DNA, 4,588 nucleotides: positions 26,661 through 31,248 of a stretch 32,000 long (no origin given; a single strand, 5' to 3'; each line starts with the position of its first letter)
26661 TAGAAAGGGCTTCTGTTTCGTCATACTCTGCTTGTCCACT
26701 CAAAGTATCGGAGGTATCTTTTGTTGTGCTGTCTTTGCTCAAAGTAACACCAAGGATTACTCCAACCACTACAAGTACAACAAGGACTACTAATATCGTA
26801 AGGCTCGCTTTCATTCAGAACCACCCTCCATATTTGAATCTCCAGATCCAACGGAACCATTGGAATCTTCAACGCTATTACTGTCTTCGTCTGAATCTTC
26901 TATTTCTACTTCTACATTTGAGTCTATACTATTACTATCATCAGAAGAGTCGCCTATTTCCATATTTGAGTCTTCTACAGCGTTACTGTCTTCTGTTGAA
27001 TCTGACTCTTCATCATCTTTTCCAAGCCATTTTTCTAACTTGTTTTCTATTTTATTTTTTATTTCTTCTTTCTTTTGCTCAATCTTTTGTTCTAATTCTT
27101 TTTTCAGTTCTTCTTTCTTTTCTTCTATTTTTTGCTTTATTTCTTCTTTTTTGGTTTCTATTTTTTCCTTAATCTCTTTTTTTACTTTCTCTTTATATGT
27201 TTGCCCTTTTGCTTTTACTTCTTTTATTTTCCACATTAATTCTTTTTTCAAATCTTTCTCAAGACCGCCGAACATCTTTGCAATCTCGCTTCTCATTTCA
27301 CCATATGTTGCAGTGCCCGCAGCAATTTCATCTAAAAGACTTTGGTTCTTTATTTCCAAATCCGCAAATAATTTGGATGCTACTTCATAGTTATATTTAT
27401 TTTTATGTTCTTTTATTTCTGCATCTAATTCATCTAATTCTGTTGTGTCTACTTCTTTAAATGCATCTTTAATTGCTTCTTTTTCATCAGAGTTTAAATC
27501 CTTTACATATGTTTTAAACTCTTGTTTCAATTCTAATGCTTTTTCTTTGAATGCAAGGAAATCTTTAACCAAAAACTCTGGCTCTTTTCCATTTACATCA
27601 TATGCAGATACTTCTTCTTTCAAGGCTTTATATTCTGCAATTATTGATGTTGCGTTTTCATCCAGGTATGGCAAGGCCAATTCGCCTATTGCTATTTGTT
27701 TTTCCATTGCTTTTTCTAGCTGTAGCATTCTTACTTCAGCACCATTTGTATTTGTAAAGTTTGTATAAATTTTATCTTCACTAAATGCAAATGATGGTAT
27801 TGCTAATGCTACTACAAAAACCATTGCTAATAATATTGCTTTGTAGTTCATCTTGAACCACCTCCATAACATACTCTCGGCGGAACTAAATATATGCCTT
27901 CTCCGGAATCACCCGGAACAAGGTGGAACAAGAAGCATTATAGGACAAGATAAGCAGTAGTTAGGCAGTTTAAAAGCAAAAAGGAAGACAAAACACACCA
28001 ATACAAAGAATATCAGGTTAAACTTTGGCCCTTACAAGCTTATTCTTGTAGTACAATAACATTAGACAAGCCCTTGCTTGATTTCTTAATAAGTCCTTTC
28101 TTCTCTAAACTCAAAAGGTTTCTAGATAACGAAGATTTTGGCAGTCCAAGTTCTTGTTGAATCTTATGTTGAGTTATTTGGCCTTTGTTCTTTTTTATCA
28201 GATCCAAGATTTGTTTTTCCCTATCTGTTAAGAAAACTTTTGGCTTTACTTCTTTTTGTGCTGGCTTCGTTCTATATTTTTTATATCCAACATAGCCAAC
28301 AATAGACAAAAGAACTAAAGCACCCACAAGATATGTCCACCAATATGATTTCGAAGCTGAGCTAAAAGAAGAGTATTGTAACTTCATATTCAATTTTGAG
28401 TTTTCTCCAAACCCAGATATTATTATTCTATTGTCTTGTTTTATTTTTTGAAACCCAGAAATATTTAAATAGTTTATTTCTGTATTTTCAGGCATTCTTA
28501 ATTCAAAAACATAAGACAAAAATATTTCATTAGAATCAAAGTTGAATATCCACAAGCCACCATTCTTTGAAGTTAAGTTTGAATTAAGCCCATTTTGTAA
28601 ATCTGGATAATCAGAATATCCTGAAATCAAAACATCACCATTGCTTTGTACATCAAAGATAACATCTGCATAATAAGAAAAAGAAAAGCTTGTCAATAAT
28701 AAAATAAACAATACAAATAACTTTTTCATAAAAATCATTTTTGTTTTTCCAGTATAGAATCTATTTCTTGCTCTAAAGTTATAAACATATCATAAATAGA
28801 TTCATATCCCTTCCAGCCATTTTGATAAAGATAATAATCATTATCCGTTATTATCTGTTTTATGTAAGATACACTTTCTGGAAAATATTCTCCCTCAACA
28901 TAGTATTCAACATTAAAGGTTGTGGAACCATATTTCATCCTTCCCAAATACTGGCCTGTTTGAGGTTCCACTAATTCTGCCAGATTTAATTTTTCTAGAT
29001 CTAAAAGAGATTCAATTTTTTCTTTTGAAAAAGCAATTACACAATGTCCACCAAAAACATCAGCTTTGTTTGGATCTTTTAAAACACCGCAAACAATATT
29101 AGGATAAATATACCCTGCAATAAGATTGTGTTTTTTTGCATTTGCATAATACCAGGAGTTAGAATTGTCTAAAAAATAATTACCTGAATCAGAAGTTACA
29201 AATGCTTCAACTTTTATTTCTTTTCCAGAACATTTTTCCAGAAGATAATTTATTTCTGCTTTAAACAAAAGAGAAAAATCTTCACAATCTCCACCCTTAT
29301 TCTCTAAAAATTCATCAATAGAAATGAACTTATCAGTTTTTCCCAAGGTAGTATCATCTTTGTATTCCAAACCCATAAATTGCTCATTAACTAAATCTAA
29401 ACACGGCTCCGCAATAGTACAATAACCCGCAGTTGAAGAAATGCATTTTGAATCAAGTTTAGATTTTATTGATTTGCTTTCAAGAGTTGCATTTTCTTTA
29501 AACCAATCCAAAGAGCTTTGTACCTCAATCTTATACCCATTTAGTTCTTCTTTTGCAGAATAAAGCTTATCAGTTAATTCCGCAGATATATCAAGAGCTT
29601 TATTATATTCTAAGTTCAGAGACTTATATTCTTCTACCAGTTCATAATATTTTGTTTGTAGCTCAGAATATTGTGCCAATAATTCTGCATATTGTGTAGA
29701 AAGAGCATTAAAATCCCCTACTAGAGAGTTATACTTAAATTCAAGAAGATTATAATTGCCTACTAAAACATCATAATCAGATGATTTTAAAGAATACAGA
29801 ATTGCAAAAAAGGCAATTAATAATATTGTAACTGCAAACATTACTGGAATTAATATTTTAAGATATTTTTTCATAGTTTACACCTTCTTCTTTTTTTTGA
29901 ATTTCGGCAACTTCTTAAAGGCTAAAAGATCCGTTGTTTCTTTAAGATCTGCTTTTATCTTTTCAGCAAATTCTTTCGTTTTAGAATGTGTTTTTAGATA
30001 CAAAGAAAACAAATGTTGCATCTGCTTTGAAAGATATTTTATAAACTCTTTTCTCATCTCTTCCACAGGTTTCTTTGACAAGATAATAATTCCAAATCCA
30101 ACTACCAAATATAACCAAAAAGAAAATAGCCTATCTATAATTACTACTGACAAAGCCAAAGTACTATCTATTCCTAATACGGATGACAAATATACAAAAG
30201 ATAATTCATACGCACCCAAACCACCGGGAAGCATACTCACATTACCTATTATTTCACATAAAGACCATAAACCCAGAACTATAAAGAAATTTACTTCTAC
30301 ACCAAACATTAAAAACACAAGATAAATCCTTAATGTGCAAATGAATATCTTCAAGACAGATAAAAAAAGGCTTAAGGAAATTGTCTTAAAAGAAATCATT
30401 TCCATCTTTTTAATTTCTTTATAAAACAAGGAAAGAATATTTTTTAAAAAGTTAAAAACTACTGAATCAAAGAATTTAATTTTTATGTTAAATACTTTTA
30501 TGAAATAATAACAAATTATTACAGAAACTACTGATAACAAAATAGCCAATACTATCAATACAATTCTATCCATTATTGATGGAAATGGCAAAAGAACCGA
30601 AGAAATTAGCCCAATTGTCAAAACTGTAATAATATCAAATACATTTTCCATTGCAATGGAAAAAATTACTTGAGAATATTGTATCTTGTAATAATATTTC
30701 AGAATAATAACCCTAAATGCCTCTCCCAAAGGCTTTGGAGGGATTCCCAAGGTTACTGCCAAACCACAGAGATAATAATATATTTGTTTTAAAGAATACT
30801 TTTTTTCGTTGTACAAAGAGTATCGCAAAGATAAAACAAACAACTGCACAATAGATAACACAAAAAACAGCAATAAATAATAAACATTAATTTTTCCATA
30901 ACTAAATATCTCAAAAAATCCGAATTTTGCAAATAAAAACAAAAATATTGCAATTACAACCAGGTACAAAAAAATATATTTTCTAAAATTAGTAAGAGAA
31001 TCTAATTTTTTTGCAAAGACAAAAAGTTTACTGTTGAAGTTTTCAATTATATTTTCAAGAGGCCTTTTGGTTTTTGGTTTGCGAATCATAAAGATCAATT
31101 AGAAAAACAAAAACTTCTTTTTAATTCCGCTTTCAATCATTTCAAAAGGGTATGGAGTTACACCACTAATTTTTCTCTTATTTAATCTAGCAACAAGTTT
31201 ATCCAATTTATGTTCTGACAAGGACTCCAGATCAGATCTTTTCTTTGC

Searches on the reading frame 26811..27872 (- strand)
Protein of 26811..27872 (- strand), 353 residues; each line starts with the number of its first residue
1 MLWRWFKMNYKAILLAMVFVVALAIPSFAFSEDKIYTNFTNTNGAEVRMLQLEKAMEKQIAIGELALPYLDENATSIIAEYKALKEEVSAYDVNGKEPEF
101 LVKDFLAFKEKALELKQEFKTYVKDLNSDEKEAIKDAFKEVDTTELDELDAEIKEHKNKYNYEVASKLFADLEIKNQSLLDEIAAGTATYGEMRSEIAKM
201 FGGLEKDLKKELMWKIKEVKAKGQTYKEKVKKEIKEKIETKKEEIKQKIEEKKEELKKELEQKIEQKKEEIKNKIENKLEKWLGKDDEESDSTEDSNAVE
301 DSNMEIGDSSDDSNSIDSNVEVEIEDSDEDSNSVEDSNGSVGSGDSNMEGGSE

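Call 53: search_protein_families(library=pfam, proteins=[window:26811-27872:-], max_evalue=0.001)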
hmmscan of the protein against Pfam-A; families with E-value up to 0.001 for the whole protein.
window:26811-27872:- (353 aa): 1 family
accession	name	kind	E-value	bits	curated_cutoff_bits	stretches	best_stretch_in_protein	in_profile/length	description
PF01442.23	Apolipoprotein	-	0.00023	21.4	90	1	191-281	21-114/190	Apolipoprotein A1/A4/E domain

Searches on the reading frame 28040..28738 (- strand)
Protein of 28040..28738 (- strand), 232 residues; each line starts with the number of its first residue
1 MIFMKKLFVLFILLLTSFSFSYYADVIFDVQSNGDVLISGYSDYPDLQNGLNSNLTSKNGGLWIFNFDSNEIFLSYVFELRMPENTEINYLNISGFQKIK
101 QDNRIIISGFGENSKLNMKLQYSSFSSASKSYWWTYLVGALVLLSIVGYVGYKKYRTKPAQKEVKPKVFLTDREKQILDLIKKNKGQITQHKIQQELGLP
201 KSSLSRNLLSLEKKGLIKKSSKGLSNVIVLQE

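Call 53: search_protein_families(library=pfam, proteins=[window:28040-28738:-], max_evalue=0.001)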
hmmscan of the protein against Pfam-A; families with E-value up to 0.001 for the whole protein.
window:28040-28738:- (232 aa): 7 families
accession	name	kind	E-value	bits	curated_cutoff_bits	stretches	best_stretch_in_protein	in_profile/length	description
PF24034.1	DUF7343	-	1.9e-13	50.5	27.6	1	172-230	3-61/62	Domain of unknown function (DUF7343)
PF12802.13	MarR_2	-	3.8e-09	37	27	1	170-219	3-52/61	MarR family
PF13412.12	HTH_24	-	3.2e-07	30.3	21.9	1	171-218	2-48/48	Winged helix-turn-helix DNA-binding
PF09339.16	HTH_IclR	-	3.6e-06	27.1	22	1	176-219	7-50/52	IclR helix-turn-helix domain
PF01047.28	MarR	-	9.4e-06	25.9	24.6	1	171-220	2-50/59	MarR family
PF01978.25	TrmB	-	0.00072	19.8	25.6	0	184-221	19-56/68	Sugar-specific transcriptional regulator TrmB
PF08279.18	HTH_11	-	0.00099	19.4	25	0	173-216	1-44/55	HTH domain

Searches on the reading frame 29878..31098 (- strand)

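Call 53: search_protein_families(library=pfam, proteins=[window:29878-31098:-], max_evalue=0.001)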
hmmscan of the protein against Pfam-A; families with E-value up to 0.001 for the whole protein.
window:29878-31098:- (406 aa): 1 family
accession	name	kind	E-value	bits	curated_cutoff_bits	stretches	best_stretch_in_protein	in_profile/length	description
PF03706.18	LPG_synthase_TM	-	1.1e-32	114.2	33.4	1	46-334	6-302/302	Lysylphosphatidylglycerol synthase TM region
